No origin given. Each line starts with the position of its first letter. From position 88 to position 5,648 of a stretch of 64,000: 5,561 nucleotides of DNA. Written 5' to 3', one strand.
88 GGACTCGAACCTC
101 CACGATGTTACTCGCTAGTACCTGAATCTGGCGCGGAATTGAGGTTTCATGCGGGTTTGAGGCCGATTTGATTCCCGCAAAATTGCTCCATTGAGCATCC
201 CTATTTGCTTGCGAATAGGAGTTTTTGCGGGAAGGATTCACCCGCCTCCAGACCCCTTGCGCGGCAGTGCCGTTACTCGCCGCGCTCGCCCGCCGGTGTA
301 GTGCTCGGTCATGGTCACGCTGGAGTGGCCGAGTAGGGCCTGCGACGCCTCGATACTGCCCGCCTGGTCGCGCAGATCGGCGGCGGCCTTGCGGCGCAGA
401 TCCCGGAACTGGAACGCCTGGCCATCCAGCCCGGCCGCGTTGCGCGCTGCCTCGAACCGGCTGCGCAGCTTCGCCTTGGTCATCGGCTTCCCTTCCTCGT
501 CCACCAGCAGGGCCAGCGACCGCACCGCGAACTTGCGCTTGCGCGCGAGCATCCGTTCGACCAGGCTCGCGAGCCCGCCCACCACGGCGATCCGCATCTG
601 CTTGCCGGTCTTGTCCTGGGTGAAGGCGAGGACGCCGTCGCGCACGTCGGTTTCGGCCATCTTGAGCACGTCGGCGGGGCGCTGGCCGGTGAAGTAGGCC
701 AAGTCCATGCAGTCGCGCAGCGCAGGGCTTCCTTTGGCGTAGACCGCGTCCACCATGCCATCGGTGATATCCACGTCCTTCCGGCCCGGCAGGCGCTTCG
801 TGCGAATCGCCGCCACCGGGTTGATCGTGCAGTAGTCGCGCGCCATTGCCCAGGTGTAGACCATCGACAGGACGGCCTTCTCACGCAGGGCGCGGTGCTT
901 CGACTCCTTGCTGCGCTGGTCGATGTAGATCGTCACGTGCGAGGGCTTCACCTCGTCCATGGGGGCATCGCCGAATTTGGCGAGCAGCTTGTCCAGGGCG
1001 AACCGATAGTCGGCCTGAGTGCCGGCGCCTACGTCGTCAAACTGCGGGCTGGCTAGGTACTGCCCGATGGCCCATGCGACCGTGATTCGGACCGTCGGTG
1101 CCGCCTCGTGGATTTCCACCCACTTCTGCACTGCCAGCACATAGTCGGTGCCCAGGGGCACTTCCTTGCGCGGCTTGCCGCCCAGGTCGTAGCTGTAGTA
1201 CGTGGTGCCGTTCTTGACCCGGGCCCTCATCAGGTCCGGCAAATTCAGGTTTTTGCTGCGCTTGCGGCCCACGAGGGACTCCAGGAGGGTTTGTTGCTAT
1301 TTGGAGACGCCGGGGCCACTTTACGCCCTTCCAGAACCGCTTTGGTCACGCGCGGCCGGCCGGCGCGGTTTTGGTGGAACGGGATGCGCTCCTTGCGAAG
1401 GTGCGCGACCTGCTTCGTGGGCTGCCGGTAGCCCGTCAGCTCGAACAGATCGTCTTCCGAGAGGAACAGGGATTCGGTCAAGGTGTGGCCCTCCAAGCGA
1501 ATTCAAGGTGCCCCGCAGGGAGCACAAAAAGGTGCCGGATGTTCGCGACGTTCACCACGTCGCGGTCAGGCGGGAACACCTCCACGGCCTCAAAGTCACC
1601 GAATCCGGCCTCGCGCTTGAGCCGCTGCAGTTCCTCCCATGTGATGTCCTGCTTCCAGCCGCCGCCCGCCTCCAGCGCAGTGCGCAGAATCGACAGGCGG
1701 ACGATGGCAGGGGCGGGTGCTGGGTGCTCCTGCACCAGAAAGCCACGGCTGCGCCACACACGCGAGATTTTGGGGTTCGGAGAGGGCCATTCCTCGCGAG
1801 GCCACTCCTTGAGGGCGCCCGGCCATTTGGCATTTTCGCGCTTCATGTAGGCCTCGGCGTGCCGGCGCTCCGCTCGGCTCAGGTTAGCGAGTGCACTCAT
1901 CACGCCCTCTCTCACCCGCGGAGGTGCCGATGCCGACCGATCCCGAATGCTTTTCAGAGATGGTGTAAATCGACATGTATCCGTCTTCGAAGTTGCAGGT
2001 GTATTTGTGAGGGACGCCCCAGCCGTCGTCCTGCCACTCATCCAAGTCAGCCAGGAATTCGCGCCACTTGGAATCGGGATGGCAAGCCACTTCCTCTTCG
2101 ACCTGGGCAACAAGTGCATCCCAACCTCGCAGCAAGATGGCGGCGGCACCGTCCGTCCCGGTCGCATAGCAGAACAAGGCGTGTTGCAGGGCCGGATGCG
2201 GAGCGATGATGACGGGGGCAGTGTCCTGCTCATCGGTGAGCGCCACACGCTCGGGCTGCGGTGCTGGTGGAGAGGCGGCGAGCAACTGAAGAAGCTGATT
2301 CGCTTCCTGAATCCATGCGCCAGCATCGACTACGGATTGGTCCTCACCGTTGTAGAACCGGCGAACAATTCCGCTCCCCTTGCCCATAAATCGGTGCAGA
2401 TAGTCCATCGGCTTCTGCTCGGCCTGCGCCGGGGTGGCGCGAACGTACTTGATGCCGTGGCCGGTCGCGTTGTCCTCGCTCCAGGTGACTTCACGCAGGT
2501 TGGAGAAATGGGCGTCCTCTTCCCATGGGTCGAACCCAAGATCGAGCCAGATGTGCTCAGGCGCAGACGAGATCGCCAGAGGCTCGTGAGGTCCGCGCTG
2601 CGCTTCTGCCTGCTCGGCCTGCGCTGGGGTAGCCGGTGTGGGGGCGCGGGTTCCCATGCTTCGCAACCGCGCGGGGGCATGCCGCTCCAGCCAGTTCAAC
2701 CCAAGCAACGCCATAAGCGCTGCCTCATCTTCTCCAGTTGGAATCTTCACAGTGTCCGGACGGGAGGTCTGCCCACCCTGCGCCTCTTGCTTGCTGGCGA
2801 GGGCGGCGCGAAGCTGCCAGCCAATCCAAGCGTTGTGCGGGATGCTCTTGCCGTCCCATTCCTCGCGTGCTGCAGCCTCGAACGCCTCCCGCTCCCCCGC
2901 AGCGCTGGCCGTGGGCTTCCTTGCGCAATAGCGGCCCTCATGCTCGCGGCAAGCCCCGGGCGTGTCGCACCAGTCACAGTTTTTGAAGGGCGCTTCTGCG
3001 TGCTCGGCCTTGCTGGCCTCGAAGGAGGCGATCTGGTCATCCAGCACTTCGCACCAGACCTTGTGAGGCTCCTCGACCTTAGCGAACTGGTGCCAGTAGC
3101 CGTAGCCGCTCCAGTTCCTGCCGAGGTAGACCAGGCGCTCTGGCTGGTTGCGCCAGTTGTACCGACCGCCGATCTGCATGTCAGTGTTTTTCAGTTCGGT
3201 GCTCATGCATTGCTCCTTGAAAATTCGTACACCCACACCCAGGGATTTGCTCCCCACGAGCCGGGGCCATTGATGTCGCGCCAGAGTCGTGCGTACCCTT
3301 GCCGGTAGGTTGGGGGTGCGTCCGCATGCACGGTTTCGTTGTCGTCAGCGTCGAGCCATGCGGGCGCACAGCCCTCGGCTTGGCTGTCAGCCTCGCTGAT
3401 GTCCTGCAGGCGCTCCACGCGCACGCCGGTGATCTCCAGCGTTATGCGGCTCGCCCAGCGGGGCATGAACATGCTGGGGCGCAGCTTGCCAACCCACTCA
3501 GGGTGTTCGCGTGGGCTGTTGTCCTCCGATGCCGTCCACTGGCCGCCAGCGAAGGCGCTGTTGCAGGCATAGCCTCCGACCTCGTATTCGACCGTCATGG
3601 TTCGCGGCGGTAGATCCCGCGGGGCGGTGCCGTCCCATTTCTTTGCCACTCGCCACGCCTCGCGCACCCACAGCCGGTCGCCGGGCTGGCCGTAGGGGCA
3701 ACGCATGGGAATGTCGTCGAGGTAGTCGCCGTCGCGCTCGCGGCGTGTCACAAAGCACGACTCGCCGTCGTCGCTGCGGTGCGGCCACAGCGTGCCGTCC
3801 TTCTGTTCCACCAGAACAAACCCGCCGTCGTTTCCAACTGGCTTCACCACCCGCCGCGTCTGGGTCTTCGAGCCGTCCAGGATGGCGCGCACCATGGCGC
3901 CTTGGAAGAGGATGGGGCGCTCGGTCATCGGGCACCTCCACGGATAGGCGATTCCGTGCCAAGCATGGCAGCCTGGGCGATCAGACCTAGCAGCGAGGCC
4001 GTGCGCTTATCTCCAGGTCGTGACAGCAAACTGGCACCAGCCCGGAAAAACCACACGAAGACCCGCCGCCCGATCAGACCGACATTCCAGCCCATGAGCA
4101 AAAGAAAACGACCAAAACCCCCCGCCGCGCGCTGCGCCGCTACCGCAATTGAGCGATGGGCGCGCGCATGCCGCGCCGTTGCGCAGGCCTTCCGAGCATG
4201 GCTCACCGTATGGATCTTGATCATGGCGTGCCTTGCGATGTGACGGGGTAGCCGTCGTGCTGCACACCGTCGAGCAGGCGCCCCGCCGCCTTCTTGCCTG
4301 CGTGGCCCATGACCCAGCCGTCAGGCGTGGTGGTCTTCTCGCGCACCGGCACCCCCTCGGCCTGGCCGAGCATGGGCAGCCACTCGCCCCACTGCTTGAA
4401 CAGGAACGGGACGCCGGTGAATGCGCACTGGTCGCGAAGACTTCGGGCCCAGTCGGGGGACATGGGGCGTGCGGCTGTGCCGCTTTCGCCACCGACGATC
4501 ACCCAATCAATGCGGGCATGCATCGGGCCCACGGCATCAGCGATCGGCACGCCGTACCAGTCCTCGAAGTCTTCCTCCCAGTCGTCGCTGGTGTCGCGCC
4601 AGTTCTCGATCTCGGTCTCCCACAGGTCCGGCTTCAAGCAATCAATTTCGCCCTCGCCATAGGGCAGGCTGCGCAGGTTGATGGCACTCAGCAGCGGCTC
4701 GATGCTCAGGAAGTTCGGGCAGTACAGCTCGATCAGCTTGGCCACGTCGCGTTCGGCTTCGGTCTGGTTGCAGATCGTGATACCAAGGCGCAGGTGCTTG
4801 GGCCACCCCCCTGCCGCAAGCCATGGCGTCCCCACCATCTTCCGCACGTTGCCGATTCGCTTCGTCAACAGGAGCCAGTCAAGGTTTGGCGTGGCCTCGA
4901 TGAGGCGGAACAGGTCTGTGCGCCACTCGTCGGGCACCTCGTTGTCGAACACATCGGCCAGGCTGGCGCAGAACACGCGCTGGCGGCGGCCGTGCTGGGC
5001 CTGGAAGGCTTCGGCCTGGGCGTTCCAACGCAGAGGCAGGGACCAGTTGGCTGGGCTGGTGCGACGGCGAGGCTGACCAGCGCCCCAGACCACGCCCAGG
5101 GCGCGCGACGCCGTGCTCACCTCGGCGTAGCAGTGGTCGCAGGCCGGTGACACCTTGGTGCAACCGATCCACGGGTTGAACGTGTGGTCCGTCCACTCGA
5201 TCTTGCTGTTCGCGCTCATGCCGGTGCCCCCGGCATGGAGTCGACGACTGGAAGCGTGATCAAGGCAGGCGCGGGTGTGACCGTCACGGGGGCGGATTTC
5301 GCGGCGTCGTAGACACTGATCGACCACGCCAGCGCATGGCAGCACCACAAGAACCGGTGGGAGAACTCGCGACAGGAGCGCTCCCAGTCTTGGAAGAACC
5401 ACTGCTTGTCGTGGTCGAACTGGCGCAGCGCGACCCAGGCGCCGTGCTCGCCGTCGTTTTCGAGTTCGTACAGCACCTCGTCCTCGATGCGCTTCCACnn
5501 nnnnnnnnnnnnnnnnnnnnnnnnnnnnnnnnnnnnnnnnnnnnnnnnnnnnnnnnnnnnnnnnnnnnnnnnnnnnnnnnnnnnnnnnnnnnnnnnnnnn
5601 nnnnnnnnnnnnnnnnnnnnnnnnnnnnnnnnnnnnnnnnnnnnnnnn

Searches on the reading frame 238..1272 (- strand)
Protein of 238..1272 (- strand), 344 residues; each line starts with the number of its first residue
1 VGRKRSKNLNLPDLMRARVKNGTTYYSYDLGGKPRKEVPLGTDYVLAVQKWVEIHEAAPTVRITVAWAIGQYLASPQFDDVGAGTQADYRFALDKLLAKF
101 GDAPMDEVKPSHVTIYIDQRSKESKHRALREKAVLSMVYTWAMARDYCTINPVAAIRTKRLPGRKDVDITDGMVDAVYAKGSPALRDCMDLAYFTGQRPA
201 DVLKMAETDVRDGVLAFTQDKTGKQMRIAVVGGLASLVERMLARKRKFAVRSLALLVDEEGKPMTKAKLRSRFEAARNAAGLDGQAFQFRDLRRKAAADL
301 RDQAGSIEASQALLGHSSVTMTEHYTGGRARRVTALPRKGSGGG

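Call 10: search_protein_families(library=pfam, proteins=[window:238-1272:-], max_evalue=0.001)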
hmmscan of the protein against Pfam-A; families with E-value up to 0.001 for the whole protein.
window:238-1272:- (344 aa): 2 families
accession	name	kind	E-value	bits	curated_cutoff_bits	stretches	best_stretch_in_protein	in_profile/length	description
PF00589.27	Phage_integrase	-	1.1e-20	74.6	27.1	1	186-326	25-166/172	Phage integrase family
PF22022.2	Phage_int_M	-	7.4e-07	29.8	27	1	83-158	18-95/96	Phage integrase central domain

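Call 11: search_protein_families(library=phrogs, proteins=[window:238-1272:-], max_evalue=0.00001)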
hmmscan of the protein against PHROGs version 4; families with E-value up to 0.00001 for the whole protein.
window:238-1272:- (344 aa): 3 families
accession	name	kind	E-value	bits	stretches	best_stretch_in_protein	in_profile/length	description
phrog_1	-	integration and excision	2.9e-43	150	1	18-326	115-433/611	integrase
phrog_7244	-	integration and excision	1.8e-22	80.8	1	62-228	72-241/263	integrase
phrog_216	-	integration and excision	5.5e-19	69.4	1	130-330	17-226/301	integrase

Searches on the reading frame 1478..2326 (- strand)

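Call 10: search_protein_families(library=pfam, proteins=[window:1478-2326:-], max_evalue=0.001)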
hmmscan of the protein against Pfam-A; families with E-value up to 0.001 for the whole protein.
window:1478-2326:- (282 aa): 1 family
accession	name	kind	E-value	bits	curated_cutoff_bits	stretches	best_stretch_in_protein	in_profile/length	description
PF24746.1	DUF7694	-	9.3e-15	54.7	27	1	224-270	18-65/66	Domain of unknown function (DUF7694)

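Call 11: search_protein_families(library=phrogs, proteins=[window:1478-2326:-], max_evalue=0.00001)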
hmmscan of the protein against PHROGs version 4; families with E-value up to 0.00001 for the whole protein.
window:1478-2326:- (282 aa): 1 family
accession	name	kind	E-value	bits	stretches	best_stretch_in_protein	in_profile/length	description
phrog_7839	-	unknown function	5.6e-19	69.6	1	163-279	23-132/136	-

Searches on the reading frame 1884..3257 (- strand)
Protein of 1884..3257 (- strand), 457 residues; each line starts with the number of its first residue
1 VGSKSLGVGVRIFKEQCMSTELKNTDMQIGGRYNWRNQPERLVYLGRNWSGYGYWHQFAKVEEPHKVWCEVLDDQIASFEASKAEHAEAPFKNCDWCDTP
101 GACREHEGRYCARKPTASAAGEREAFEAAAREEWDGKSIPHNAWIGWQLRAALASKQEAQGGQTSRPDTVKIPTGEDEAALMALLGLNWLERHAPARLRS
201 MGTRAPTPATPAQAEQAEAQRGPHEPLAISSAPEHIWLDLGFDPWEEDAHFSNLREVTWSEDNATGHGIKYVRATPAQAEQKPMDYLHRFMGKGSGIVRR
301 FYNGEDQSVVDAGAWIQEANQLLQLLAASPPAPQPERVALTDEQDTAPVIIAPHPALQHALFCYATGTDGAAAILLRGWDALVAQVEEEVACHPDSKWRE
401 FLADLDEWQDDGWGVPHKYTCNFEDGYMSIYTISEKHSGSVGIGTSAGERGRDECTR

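Call 10: search_protein_families(library=pfam, proteins=[window:1884-3257:-], max_evalue=0.001)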
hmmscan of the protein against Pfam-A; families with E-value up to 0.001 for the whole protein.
window:1884-3257:- (457 aa): 0 families

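Call 11: search_protein_families(library=phrogs, proteins=[window:1884-3257:-], max_evalue=0.00001)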
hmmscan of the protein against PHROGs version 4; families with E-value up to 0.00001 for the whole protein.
window:1884-3257:- (457 aa): 1 family
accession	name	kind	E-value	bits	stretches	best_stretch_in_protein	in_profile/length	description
phrog_30689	-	unknown function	6.3e-06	27.3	0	28-80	4-49/52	-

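Call 58: search_protein_families(library=padloc, proteins=[window:1884-3257:-], max_evalue=0.001)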
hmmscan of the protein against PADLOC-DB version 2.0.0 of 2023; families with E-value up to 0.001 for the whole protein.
window:1884-3257:- (457 aa): 0 families

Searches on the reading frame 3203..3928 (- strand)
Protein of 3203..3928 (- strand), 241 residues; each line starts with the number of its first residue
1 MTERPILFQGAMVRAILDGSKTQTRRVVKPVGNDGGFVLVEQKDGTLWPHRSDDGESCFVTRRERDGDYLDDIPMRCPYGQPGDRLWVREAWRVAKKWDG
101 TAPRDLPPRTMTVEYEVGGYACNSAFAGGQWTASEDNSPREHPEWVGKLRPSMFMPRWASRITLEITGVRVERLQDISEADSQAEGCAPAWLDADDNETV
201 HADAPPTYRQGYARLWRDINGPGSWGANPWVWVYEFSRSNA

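Call 10: search_protein_families(library=pfam, proteins=[window:3203-3928:-], max_evalue=0.001)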
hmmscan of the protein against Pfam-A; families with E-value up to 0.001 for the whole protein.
window:3203-3928:- (241 aa): 0 families

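Call 11: search_protein_families(library=phrogs, proteins=[window:3203-3928:-], max_evalue=0.00001)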
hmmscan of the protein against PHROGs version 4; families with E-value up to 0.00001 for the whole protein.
window:3203-3928:- (241 aa): 4 families
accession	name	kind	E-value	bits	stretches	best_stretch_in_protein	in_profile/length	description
phrog_874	-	unknown function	3.9e-73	247.2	1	1-240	65-258/277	-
phrog_18361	-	unknown function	6.6e-25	88.7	1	155-239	1-86/92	-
phrog_27495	-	unknown function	2.3e-17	64.3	1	2-97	6-97/186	-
phrog_28019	-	unknown function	1.3e-11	45.4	1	1-31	1-31/55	-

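Call 58: search_protein_families(library=padloc, proteins=[window:3203-3928:-], max_evalue=0.001)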
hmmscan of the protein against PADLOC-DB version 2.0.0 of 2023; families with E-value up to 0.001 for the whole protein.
window:3203-3928:- (241 aa): 0 families

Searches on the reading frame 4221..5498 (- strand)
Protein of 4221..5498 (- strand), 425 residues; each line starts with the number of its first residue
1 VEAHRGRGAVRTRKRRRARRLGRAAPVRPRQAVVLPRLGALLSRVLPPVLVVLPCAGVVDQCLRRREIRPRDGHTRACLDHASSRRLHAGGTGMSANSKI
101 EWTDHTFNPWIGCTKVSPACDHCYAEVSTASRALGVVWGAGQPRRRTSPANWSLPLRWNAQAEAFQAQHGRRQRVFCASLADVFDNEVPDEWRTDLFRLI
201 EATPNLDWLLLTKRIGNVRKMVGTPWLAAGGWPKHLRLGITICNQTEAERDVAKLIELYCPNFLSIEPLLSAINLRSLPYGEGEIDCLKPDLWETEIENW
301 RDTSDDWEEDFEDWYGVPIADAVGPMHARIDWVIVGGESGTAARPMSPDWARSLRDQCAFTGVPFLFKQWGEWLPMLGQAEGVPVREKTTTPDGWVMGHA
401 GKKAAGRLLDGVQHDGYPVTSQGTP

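Call 10: search_protein_families(library=pfam, proteins=[window:4221-5498:-], max_evalue=0.001)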
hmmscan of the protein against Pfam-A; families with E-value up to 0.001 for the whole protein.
window:4221-5498:- (425 aa): 1 family
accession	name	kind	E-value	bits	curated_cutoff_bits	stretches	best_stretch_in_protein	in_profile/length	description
PF07505.17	DUF5131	-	1e-79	267.9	28.9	1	97-418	1-243/243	Protein of unknown function (DUF5131)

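Call 11: search_protein_families(library=phrogs, proteins=[window:4221-5498:-], max_evalue=0.00001)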
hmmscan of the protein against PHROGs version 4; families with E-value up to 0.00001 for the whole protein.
window:4221-5498:- (425 aa): 1 family
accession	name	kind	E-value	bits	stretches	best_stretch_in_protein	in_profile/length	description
phrog_2045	-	unknown function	2.3e-95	320.4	1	94-421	1-287/299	-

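Call 58: search_protein_families(library=padloc, proteins=[window:4221-5498:-], max_evalue=0.001)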
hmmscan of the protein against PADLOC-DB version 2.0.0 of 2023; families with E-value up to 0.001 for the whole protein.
window:4221-5498:- (425 aa): 2 families
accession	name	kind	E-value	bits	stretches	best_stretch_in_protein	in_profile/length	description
PDLC04569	PDC-M30B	-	3.2e-46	155.8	2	96-274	2-165/241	-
PDLC04639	PDC-M41B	-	7.2e-46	154.5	2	96-274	2-165/241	-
